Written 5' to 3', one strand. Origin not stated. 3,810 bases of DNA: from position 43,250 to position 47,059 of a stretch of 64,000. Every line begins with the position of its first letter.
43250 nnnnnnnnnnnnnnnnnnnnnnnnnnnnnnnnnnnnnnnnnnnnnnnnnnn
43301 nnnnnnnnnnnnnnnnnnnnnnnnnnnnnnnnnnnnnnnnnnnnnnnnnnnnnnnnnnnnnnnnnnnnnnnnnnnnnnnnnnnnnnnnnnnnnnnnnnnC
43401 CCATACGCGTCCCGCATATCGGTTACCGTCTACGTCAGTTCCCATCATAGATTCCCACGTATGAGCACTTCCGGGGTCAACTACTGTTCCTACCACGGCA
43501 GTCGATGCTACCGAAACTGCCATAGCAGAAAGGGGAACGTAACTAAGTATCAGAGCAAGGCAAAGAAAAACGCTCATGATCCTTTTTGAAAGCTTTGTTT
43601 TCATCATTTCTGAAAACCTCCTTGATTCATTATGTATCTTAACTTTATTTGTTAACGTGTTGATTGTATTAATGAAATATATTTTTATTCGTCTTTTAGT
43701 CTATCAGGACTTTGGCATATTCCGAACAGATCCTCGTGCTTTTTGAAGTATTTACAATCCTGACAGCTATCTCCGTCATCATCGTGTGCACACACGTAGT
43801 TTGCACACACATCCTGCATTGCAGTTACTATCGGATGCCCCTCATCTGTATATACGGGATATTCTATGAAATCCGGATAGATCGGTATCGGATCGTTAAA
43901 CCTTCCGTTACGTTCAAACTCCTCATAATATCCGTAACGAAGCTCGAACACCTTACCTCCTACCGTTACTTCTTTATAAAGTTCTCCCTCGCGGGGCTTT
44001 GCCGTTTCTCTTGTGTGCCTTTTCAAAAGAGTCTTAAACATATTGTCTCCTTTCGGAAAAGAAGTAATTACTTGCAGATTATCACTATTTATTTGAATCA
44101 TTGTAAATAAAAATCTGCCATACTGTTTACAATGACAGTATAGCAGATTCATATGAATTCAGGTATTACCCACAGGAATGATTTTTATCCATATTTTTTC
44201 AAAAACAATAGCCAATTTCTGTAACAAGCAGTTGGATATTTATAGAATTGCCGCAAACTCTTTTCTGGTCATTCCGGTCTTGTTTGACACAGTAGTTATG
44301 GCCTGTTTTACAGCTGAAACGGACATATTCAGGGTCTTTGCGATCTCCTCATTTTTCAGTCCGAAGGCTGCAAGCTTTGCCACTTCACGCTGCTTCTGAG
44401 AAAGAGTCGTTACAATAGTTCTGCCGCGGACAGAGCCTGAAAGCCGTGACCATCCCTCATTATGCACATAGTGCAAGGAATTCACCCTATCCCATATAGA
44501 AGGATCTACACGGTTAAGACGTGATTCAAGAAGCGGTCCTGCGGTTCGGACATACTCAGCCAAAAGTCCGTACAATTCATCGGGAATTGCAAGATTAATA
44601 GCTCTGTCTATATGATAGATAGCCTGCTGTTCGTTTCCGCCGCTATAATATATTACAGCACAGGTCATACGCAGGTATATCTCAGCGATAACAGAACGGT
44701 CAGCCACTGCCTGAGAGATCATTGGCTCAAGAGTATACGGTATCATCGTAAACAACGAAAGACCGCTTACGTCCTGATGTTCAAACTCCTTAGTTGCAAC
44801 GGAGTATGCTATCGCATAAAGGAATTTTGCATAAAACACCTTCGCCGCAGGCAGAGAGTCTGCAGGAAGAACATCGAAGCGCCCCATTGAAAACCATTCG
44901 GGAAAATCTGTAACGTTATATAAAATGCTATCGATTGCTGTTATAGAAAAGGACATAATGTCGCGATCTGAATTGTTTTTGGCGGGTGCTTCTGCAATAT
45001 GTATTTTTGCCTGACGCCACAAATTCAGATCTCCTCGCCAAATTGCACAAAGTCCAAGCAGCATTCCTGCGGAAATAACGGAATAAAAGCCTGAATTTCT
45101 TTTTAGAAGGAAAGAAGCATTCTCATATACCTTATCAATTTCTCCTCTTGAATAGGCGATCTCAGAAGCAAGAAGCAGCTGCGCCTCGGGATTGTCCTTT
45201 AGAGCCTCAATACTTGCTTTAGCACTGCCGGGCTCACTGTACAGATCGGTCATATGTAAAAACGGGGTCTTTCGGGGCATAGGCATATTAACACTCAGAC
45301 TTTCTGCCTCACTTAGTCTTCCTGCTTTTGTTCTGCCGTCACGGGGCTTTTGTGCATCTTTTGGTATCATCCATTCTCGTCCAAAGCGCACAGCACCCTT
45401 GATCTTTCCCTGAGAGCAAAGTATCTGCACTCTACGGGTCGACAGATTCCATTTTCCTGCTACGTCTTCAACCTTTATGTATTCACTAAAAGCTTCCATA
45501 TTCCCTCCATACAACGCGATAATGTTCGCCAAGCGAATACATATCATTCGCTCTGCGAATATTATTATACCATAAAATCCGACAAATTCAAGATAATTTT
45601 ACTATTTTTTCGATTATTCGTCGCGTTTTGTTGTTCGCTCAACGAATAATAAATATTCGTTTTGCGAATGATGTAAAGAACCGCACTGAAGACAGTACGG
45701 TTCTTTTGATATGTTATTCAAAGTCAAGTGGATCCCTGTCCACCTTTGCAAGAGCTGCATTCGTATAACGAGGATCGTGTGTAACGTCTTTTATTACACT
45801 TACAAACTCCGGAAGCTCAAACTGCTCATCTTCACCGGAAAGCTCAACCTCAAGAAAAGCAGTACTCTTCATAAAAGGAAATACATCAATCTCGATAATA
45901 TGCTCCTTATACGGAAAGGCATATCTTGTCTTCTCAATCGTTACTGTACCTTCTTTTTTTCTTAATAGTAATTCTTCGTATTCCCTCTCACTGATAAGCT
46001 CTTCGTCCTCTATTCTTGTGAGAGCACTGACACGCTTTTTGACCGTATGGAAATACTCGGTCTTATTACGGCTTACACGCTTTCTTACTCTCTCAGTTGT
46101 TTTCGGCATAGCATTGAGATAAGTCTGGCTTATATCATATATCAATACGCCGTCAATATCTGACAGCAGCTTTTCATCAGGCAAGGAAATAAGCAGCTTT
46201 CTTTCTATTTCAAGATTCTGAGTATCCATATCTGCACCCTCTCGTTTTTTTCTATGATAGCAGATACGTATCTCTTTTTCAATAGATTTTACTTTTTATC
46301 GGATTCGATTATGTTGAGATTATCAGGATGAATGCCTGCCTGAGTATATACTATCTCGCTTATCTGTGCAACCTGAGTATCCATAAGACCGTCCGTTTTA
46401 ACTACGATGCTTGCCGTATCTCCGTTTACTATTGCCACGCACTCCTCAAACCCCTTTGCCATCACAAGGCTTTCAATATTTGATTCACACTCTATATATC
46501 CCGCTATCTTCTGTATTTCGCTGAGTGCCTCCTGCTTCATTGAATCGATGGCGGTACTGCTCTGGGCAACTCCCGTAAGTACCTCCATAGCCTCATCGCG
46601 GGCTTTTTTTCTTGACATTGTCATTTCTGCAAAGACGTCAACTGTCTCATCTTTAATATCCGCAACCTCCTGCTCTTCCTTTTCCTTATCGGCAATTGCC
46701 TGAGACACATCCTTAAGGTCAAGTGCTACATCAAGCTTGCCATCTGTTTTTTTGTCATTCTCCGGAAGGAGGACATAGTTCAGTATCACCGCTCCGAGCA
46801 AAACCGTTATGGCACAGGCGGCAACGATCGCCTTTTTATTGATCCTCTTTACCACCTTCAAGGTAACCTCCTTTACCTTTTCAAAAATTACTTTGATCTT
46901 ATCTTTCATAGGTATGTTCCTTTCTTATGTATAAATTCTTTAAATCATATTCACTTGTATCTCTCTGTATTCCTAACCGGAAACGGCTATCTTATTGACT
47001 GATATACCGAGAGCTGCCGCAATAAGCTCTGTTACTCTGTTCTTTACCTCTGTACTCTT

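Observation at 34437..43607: A 3056-aa vWA-headed, pilin-domain-bodied surface protein with a non-canonical APQTG sorting signal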

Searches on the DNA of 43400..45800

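Call 66: search_rna_families(source=window, start=43400, end=45800, threshold=evalue, max_evalue=1)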
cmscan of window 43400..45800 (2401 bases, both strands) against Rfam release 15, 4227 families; matches with E-value up to 1: 2.
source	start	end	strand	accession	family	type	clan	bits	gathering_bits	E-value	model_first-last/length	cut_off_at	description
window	44102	44160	-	RF03318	mir-2208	Gene; miRNA;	-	26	70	0.015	1-61/61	no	mir-2208 microRNA precursor family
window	45035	45179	-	RF02132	HOXB13-AS1_1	Gene; lncRNA;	-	17.7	60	0.91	1-136/136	no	HOXB13 antisense RNA 1 conserved region 1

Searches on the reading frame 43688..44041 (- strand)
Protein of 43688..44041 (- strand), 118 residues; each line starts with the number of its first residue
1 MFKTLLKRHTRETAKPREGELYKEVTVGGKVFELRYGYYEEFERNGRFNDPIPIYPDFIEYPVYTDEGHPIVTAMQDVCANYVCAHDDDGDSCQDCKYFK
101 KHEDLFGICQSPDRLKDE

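Call 52: find_homologous_proteins(query=window:43688-44041:-, max_evalue=0.001)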
Query window:43688-44041:- (118 aa): 161 proteins with E <= 0.001 among 163 candidates; the best 120 are listed.
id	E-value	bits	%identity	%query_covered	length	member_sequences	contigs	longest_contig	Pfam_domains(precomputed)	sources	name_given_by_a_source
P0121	5.9e-76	270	97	100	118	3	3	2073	-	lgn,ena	-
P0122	2.0e-38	149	61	92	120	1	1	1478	-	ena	-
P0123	2.6e-38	149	58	100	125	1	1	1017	-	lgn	-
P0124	7.1e-38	147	57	95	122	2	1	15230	-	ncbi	-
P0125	3.9e-37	145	59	95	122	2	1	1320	-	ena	-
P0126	7.1e-37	144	55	99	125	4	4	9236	-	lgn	-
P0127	7.4e-37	144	57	97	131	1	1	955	-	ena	-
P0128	9.6e-37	144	60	87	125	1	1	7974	-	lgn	-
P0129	1.4e-36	143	56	96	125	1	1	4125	-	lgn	-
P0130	1.4e-36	143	58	95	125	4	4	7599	-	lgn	-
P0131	1.7e-36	143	59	92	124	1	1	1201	-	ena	-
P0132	2.5e-36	142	55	97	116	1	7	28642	-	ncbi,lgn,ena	-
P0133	2.6e-36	142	56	97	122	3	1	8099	-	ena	-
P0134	3.8e-36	142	58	93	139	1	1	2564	-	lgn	-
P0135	4.0e-36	142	56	97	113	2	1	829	-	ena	-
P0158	5.7e-35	138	55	95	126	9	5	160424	-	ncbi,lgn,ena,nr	ncbi:MAG: hypothetical protein J6B22_01360 [Clostridia bacterium]|nr:hypothetical protein [Clostridi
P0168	1.0e-34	137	54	95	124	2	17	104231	-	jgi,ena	-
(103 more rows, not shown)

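Call 54: find_encoding_contigs(protein=P0158, flank=10000, max_places=1)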
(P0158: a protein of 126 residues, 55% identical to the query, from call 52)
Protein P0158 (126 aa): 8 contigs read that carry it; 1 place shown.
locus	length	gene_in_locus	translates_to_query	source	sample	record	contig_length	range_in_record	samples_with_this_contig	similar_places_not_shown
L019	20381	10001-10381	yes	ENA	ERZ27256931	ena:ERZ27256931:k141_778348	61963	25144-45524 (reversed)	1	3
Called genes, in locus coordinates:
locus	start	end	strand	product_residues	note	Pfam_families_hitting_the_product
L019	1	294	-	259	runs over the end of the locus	PF00497:SBP_bac_3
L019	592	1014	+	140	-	PF00164:Ribosom_S12_S23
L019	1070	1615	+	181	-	PF00177:Ribosomal_S7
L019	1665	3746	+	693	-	PF00009:GTP_EFTU, PF03144:GTP_EFTU_D2, PF22042:EF-G_D2, PF14492:EFG_III, PF16658:RF3_C (weak), PF03764:EFG_IV, PF00679:EFG_C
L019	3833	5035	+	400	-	PF00009:GTP_EFTU, PF03144:GTP_EFTU_D2, PF03143:GTP_EFTU_D3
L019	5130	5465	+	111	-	PF07784:DUF1622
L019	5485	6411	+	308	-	PF02129:Peptidase_S15, PF02230:Abhydrolase_2 (faint), PF12146:Hydrolase_4, PF00561:Abhydrolase_1, PF12697:Abhydrolase_6 (weak), PF00326:Peptidase_S9 (weak)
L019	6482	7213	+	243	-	-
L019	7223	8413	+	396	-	PF06245:DUF1015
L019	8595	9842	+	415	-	PF08281:Sigma70_r4_2 (faint), PF00196:GerE (weak)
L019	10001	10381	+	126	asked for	-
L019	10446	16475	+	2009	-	PF13519:VWA_2 (weak), PF24547:DUF7601, PF12892:FctA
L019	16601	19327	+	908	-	PF07517:SecA_DEAD, PF00270:DEAD (weak), PF01043:SecA_PP_bind, PF21090:P-loop_SecA, PF07516:SecA_SW, PF02810:SEC-C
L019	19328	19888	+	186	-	PF02677:QueH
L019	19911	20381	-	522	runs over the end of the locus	PF01676:Metalloenzyme, PF06415:iPGM_N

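Call 55: find_encoding_contigs(protein=P0168, flank=10000, max_places=1)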
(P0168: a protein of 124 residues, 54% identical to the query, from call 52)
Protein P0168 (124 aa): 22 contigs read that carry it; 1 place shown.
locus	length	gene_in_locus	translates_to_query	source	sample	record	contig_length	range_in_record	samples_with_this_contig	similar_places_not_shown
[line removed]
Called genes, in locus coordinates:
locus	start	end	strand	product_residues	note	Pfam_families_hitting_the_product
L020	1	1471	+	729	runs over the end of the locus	PF18952:DUF5696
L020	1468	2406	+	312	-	-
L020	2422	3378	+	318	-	PF00528:BPD_transp_1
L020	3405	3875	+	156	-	PF00232:Glyco_hydro_1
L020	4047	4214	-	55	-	-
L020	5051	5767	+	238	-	PF07505:DUF5131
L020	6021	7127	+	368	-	PF00149:Metallophos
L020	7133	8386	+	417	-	PF00465:Fe-ADH, PF13685:Fe-ADH_2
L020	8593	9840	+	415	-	PF00196:GerE (weak)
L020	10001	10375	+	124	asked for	-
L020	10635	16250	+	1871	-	PF00092:VWA (weak), PF13519:VWA_2 (weak), PF24547:DUF7601, PF12892:FctA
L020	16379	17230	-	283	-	PF01418:HTH_6, PF01380:SIS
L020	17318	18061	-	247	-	PF00657:Lipase_GDSL, PF04311:DUF459 (faint), PF13472:Lipase_GDSL_2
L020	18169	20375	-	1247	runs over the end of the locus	PF04616:Glyco_hydro_43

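Call 56: find_encoding_contigs(protein=P0121, flank=3000, max_places=3)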
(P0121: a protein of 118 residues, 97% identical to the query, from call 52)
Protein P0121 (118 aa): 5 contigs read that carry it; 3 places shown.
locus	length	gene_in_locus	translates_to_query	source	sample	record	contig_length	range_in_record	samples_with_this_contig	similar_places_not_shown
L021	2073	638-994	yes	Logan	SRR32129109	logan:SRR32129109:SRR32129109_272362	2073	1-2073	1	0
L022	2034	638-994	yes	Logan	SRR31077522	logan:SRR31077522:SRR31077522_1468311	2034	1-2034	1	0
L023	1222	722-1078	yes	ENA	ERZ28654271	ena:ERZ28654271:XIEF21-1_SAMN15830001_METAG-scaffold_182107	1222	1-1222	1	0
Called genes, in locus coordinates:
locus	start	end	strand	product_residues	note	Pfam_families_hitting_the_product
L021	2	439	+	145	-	?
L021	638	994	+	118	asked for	-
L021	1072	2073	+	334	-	?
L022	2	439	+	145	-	?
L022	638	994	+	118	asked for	-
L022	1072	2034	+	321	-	?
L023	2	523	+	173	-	?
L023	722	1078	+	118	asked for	-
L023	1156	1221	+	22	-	?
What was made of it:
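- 43685..44041 (-): Conserved small cytoplasmic Cys-rich protein of about 118 aa (real start M38 of the 155-aa ORF), 77 nt upstream of the adhesin gene. Gene callers use the 118-aa start (call 56).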

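Call 61: search_solved_structures(query=window:43688-44041:-, max_evalue=1)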
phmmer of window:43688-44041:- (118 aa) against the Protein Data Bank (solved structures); distinct sequences matched with E-value up to 1: 0.

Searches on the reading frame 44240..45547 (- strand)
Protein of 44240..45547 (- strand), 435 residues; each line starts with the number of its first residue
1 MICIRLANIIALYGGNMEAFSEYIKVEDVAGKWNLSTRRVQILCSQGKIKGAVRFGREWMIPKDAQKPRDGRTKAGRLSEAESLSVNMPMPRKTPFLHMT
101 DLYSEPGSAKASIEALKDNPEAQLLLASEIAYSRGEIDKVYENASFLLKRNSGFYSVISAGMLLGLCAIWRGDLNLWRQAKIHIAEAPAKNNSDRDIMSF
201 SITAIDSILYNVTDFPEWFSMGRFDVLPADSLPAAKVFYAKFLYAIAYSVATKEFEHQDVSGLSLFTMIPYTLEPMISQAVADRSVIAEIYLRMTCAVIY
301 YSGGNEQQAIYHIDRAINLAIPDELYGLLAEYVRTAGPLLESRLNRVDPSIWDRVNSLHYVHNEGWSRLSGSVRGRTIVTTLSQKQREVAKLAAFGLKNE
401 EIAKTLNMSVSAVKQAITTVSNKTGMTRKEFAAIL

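Call 30: search_protein_families(library=ncbifam, proteins=[window:44240-45547:-], max_evalue=0.001)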
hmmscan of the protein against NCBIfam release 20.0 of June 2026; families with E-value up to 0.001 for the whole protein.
window:44240-45547:- (435 aa): 3 families
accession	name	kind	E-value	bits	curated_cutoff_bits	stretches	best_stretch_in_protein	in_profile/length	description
TIGR02985.1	Sig70_bacteroi1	subfamily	4e-05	23.9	126.4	1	377-418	110-152/162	RNA polymerase sigma-70 factor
NF052366.1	photon_PedR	equivalog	0.00022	21.3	120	1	381-426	2-47/74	photosynthetic electron transport-dependent transcriptional regulator PedR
TIGR02937.1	sigma70-ECF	superfamily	0.00072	19.2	42.9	0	378-418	114-155/165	sigma-70 family RNA polymerase sigma factor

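Call 43: search_protein_families(library=pfam, proteins=[window:44240-45547:-], max_evalue=0.1)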
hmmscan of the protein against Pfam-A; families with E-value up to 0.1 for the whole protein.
window:44240-45547:- (435 aa): 9 families
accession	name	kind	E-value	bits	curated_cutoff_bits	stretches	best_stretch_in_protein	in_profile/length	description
PF08281.18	Sigma70_r4_2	-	1.3e-06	28.3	25.7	1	378-417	7-47/54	Sigma-70, region 4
PF00196.25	GerE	-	4.8e-06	26.5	23.5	1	381-427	2-48/57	Bacterial regulatory proteins, luxR family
PF12728.13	HTH_17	-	1.5e-05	25.6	27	1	23-64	1-41/51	Helix-turn-helix domain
PF13384.12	HTH_23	-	0.0089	16.3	24.6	0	389-417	10-38/50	Homeodomain-like domain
PF07638.17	Sigma70_ECF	-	0.014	15.8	21.1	1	382-421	136-176/185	ECF sigma factor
PF20432.4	Xre-like-HTH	-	0.026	15.2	25.8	0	393-413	20-40/63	Antitoxin Xre-like helix-turn-helix domain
PF04545.22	Sigma70_r4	-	0.045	13.7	24.1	0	381-418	4-42/50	Sigma-70, region 4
PF13412.12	HTH_24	-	0.087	12.9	21.9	0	397-417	18-38/48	Winged helix-turn-helix DNA-binding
PF04539.22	Sigma70_r3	-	0.088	13.4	25.3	0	399-418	23-42/78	Sigma-70 region 3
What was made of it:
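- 44240..45547 (-): Conserved 435-aa regulator: N-terminal HTH_17 (residues 23-64), long helical middle, C-terminal LuxR/GerE-type HTH (residues 381-427). Pfam GerE 4.8e-6, Sigma70_r4_2 1.3e-6, HTH_17 1.5e-5 (call 43).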

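Call 49: find_encoding_contigs(protein=window:44240-45547:-, flank=10000, max_places=3)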
Protein window:44240-45547:- (435 aa): no gene with exactly this product is on record in the collection.
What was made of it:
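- Tried and rejected: An exact-protein look-up of the regulator found nothing (call 49).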

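Call 62: search_solved_structures(query=window:44243-45547:-, max_evalue=0.01)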
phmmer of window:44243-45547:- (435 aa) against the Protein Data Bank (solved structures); distinct sequences matched with E-value up to 0.01: 1.
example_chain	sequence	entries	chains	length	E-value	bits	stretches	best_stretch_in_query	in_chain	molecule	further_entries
8vd6_A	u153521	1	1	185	0.01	18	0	384-418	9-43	CAP REPEAT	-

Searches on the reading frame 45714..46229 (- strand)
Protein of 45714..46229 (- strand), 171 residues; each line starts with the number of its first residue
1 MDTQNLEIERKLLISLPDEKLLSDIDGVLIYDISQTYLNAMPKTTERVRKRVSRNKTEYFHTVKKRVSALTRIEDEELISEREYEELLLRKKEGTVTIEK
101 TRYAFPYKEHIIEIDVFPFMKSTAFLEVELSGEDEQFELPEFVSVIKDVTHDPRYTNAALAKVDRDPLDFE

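Call 30: search_protein_families(library=ncbifam, proteins=[window:45714-46229:-], max_evalue=0.001)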
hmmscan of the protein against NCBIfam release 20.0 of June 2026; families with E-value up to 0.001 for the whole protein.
window:45714-46229:- (171 aa): 0 families

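Call 43: search_protein_families(library=pfam, proteins=[window:45714-46229:-], max_evalue=0.1)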
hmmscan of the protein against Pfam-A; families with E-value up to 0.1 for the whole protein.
window:45714-46229:- (171 aa): 1 family
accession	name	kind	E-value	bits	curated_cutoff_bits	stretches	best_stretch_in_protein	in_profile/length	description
PF03172.18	HSR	-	0.0037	17.8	24.9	1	46-103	3-59/99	HSR domain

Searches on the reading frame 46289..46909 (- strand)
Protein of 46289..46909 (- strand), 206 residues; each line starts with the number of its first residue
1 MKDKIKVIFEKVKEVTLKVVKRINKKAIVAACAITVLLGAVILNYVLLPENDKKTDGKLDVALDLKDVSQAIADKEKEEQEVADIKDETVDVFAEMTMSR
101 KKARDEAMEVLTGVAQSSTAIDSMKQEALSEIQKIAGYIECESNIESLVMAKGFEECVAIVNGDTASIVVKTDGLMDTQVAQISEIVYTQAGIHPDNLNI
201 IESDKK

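Call 30: search_protein_families(library=ncbifam, proteins=[window:46289-46909:-], max_evalue=0.001)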
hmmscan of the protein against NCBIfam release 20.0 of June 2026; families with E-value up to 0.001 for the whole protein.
window:46289-46909:- (206 aa): 0 families

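Call 43: search_protein_families(library=pfam, proteins=[window:46289-46909:-], max_evalue=0.1)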
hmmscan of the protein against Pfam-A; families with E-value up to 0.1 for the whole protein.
window:46289-46909:- (206 aa): 1 family
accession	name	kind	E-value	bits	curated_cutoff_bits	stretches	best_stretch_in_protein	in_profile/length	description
PF12685.13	SpoIIIAH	-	1.2e-31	110.6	30.6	1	27-200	3-191/191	SpoIIIAH-like protein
